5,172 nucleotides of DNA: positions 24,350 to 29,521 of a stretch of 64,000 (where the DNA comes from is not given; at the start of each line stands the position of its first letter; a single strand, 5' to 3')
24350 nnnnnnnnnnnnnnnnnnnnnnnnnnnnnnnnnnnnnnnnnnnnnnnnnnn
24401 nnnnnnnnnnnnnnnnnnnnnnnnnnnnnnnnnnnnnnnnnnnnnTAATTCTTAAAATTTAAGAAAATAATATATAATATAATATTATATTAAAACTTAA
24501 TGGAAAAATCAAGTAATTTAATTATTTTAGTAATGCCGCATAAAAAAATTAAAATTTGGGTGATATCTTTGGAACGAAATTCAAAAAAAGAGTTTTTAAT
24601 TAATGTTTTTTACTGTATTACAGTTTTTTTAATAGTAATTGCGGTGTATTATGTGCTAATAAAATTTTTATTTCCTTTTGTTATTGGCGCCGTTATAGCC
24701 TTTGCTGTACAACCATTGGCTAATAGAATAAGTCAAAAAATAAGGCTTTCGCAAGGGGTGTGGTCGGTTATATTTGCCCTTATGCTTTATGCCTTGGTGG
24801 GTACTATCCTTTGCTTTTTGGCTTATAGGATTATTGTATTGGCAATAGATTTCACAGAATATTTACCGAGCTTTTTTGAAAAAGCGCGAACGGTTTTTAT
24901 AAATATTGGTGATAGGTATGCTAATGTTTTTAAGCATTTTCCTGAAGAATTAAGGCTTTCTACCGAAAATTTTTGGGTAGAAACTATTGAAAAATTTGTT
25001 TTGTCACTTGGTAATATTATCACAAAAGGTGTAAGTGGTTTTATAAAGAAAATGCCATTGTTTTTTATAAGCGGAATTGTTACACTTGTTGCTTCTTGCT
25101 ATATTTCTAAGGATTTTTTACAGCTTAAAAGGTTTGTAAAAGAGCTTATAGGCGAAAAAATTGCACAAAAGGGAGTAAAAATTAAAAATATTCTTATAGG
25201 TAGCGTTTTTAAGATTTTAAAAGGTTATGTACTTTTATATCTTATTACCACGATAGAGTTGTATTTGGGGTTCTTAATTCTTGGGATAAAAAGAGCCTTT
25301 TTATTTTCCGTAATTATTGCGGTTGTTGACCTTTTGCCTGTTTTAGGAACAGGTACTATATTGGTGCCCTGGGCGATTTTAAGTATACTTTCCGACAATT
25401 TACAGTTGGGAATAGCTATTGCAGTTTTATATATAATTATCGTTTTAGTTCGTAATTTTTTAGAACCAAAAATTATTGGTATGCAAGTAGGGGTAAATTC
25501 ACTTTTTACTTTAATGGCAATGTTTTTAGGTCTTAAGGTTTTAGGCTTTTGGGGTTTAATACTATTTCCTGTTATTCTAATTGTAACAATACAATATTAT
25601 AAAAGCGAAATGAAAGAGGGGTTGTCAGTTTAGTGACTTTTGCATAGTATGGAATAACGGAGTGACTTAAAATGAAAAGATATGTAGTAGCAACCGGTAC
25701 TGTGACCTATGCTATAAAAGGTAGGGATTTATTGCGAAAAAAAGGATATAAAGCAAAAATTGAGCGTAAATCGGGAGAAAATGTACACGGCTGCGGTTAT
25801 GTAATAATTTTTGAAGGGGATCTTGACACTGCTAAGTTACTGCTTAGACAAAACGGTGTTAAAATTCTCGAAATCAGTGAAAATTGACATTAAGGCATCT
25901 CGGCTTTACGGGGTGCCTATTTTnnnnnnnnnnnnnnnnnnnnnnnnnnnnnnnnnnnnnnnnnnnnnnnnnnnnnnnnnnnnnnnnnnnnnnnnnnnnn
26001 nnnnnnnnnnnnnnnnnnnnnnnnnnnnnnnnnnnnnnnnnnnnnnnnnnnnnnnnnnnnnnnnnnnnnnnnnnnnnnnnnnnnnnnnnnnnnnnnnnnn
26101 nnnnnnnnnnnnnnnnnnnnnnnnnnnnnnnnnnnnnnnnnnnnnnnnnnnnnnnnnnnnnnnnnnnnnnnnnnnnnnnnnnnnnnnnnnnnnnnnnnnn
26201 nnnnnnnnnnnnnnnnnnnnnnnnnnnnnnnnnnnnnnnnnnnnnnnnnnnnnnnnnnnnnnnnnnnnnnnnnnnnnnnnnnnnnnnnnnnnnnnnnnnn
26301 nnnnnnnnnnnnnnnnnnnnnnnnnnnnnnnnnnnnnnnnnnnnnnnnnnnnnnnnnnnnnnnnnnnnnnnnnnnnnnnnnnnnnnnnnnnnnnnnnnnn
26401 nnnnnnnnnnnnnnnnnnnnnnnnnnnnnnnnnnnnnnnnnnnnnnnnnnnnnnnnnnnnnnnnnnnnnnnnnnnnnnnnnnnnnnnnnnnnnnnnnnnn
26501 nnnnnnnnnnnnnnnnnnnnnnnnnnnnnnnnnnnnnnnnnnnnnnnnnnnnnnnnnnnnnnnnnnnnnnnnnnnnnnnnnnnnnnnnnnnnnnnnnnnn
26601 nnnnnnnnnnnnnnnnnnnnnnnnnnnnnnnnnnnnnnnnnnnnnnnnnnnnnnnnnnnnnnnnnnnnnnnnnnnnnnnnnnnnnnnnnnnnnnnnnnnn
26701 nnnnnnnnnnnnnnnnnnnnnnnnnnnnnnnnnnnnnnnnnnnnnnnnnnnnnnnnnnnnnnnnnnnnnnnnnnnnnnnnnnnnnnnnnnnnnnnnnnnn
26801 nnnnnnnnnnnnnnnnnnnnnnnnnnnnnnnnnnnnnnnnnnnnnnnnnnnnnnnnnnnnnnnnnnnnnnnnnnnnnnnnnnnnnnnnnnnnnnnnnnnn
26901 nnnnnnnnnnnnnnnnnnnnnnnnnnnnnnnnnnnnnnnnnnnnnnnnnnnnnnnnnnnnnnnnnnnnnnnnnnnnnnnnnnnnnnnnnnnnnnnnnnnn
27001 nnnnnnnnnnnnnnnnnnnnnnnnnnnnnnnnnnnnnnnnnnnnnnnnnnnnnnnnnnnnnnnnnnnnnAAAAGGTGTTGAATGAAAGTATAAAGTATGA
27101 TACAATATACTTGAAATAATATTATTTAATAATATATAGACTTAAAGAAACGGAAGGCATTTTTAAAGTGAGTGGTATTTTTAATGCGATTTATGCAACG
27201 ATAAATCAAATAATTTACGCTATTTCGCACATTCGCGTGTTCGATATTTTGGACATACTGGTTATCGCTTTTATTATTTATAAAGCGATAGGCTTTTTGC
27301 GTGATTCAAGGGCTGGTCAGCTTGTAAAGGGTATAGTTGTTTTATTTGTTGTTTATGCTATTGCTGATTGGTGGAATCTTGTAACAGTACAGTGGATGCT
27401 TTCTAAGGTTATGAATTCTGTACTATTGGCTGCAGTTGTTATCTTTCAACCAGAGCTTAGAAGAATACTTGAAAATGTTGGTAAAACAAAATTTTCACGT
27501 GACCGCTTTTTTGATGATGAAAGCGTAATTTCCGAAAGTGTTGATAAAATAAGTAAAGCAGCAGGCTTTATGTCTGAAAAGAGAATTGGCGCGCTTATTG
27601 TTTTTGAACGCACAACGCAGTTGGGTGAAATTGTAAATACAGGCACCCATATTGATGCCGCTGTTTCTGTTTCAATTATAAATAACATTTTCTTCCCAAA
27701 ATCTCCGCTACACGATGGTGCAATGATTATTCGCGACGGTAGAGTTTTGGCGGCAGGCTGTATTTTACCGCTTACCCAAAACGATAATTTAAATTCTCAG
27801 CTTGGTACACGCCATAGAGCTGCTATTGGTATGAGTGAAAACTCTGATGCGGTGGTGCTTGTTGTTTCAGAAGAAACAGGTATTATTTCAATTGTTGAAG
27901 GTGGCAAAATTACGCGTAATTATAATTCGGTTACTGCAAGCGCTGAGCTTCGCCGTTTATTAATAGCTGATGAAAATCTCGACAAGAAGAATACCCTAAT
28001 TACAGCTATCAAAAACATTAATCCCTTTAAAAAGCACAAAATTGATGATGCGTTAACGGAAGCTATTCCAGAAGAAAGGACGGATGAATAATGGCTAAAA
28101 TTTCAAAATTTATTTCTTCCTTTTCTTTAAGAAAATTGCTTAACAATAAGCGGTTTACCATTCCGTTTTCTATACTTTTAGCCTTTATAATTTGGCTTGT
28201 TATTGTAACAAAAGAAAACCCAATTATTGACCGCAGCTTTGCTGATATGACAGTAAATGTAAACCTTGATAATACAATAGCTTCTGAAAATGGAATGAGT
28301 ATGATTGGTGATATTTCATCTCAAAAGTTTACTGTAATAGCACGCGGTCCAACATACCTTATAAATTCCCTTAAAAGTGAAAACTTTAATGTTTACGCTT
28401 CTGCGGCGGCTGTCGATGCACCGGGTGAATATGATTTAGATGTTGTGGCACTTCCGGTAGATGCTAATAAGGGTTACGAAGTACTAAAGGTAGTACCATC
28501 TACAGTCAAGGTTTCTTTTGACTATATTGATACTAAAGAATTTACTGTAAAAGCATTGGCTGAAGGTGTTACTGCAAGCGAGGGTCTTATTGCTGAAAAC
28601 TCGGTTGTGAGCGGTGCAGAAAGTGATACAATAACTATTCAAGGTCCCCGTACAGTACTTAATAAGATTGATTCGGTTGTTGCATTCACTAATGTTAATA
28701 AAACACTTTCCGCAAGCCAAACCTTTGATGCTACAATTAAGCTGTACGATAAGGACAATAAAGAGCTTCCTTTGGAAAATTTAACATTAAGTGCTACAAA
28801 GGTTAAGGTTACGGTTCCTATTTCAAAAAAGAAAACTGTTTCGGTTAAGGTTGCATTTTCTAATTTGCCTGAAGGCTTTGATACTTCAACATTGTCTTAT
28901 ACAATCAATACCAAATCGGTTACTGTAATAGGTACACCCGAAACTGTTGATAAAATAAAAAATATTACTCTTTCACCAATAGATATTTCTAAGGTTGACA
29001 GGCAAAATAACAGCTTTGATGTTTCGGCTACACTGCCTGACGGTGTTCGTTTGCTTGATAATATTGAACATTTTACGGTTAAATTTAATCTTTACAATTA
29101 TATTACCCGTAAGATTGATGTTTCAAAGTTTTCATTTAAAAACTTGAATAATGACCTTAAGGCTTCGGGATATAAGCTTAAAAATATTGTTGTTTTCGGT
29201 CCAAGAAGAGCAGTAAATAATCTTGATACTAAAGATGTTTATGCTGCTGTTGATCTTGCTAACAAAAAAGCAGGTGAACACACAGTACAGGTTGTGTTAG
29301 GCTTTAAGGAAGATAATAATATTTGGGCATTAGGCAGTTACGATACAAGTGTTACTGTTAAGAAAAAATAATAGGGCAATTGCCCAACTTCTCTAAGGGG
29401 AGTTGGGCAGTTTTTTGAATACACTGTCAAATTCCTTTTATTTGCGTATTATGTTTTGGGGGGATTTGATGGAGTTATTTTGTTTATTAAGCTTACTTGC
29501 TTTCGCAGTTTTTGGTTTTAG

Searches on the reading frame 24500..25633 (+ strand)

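Call 84: search_protein_families(library=pfam, proteins=[window:24500-25633:+], max_evalue=0.00001)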
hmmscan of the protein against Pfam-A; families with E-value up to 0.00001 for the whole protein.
window:24500-25633:+ (377 aa): 1 family
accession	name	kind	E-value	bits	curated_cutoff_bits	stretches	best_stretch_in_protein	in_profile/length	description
PF01594.21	AI-2E_transport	-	1.7e-36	126.5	34.3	1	40-365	4-321/327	AI-2E family transporter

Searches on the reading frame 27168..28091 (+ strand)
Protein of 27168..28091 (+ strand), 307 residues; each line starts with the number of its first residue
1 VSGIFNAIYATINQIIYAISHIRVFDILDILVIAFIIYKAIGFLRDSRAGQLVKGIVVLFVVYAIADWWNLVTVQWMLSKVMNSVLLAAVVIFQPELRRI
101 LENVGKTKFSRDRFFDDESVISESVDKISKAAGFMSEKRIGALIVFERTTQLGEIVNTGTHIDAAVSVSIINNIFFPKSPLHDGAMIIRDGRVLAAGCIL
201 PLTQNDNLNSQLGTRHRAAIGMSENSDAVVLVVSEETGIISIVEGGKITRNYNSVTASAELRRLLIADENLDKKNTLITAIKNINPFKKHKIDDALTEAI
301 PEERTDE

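Call 84: search_protein_families(library=pfam, proteins=[window:27168-28091:+], max_evalue=0.00001)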
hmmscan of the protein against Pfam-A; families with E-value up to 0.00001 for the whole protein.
window:27168-28091:+ (307 aa): 2 families
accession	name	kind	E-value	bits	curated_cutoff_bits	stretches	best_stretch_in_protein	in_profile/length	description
PF02457.21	DAC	-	2.3e-45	153.5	27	1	130-247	2-118/119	DisA bacterial checkpoint controller nucleotide-binding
PF19293.4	CdaA_N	-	2.8e-08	34.3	23.8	1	20-96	3-80/81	CdaA N-terminal transmembrane domain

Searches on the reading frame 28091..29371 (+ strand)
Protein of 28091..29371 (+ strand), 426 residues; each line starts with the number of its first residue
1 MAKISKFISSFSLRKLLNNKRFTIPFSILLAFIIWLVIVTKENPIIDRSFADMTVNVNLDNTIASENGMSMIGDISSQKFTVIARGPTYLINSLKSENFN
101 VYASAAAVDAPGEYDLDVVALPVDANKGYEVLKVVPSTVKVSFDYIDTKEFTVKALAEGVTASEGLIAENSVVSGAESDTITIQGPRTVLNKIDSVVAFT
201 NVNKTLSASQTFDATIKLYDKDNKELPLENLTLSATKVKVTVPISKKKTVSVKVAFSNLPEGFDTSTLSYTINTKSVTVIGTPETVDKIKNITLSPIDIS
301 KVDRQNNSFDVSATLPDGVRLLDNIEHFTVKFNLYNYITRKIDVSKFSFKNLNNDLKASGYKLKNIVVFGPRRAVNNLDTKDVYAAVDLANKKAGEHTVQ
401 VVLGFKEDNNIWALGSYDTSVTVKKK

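Call 84: search_protein_families(library=pfam, proteins=[window:28091-29371:+], max_evalue=0.00001)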
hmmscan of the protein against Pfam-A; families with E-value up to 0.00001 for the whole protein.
window:28091-29371:+ (426 aa): 1 family
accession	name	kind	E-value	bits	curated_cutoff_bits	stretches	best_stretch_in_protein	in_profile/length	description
PF07949.17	YbbR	-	3.3e-18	66.2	22.3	1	253-319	2-69/81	YbbR-like protein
